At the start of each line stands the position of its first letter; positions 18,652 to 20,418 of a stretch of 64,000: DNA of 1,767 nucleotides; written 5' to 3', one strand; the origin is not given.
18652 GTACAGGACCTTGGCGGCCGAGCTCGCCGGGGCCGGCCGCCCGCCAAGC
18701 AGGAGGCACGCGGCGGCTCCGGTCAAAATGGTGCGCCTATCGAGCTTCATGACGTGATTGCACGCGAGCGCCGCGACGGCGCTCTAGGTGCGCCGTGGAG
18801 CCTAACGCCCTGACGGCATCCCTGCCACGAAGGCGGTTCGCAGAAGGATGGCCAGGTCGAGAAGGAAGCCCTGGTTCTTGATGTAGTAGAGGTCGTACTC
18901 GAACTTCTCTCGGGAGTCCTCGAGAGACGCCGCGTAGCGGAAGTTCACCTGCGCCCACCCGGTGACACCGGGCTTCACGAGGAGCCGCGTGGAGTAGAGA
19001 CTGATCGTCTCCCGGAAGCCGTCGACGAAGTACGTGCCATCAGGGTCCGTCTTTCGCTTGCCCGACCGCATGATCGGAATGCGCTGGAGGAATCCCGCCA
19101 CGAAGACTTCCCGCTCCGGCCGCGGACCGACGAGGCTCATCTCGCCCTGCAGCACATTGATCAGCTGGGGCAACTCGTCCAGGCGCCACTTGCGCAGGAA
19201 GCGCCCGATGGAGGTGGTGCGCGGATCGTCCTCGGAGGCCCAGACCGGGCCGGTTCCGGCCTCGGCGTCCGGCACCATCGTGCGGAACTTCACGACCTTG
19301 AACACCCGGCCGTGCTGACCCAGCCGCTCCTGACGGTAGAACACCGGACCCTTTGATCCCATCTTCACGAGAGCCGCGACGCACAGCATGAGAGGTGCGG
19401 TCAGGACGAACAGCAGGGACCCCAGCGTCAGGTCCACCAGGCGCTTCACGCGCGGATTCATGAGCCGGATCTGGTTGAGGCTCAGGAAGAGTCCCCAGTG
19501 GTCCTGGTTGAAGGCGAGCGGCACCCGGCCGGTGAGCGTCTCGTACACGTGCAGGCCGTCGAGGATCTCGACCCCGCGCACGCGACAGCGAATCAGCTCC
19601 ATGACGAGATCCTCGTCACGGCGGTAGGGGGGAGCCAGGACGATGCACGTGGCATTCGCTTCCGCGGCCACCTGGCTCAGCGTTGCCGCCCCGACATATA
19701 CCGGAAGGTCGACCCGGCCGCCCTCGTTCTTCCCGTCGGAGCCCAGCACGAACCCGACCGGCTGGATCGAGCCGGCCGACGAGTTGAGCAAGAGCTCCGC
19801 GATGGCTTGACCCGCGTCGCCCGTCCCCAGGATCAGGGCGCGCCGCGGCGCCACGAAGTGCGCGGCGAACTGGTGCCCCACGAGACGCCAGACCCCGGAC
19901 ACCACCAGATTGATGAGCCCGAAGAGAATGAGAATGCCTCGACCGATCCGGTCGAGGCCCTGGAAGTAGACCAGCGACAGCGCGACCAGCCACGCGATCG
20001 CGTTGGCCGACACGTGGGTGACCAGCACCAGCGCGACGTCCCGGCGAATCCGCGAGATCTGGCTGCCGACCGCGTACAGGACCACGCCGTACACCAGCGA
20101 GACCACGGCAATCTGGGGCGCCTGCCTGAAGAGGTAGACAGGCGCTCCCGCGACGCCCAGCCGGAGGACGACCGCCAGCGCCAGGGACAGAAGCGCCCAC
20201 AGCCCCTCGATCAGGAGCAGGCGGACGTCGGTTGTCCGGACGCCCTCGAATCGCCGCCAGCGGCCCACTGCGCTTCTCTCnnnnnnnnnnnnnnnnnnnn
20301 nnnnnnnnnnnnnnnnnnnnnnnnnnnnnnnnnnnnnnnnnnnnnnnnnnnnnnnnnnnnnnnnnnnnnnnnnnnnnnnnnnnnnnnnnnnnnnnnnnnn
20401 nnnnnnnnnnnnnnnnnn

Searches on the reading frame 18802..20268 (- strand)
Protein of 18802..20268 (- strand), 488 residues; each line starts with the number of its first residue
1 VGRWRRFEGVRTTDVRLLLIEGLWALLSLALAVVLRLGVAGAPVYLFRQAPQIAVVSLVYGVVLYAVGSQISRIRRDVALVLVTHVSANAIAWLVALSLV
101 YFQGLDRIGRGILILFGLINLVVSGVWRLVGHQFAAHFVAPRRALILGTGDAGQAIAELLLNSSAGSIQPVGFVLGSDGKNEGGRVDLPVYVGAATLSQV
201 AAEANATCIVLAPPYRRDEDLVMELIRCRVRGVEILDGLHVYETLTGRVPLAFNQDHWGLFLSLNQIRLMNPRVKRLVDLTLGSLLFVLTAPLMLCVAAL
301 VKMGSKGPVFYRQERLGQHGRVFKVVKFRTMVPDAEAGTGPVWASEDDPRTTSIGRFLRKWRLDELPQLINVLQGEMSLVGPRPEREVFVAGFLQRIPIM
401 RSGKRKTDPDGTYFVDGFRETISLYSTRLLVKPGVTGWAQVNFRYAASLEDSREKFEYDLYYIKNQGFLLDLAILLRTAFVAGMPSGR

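Call 6: search_protein_families(library=pfam, proteins=[window:18802-20268:-], max_evalue=0.001)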
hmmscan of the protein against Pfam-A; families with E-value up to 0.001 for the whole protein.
window:18802-20268:- (488 aa): 2 families
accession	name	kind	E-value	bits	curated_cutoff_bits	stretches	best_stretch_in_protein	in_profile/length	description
PF02397.22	Bac_transf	-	5.3e-63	212.2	27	1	275-481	1-176/179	Bacterial sugar transferase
PF13727.12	CoA_binding_3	-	0.0001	22.8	25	1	82-235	17-171/175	CoA-binding domain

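Call 15: search_protein_families(library=ncbifam, proteins=[window:18802-20268:-], max_evalue=0.001)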
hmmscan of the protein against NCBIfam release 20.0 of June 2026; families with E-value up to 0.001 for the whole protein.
window:18802-20268:- (488 aa): 10 families
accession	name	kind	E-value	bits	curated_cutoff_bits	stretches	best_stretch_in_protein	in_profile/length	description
TIGR03025.1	EPS_sugtrans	subfamily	6.1e-108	361.9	295.55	2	25-399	7-382/445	exopolysaccharide biosynthesis polyprenyl glycosylphosphotransferase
TIGR03013.1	EpsB_2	subfamily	1.2e-99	334.4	393.35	2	26-399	8-378/443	TIGR03013 family XrtA/PEP-CTERM system glycosyltransferase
TIGR03023.1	WcaJ_sugtrans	equivalog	4.9e-87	293.1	410.75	2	24-398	6-385/453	undecaprenyl-phosphate glucose phosphotransferase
TIGR03022.1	WbaP_sugtrans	subfamily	1.5e-59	202.5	403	3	32-336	8-320/456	undecaprenyl-phosphate galactose phosphotransferase WbaP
NF007518.0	PRK10124.1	equivalog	1.3e-44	152.7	684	2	270-385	269-383/464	undecaprenyl-phosphate glucose phosphotransferase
NF041877.1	EPS_EpsZ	equivalog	1.9e-43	148.8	800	1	27-385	24-386/459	exopolysaccharide biosynthesis polyisoprenyl-phosphate hexose-1-phosphate transferase EpsZ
NF052601.1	undeca_RfbP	equivalog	1.8e-41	142.1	330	2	267-384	37-168/244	undecaprenyl-phosphate galactose phosphotransferase family protein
NF050817.1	PolSacchBiosHfsE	equivalog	4.1e-39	134.6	750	2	273-385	270-382/467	polysaccharide biosynthesis protein HfsE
NF045514.1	glycotran_HepC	equivalog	1.5e-28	99.6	140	1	272-384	114-211/220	heterocyst development glycosyltransferase HepC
NF011751.0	PRK15204.1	equivalog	1.9e-27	96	907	1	222-384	227-402/476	undecaprenyl-phosphate galactose phosphotransferase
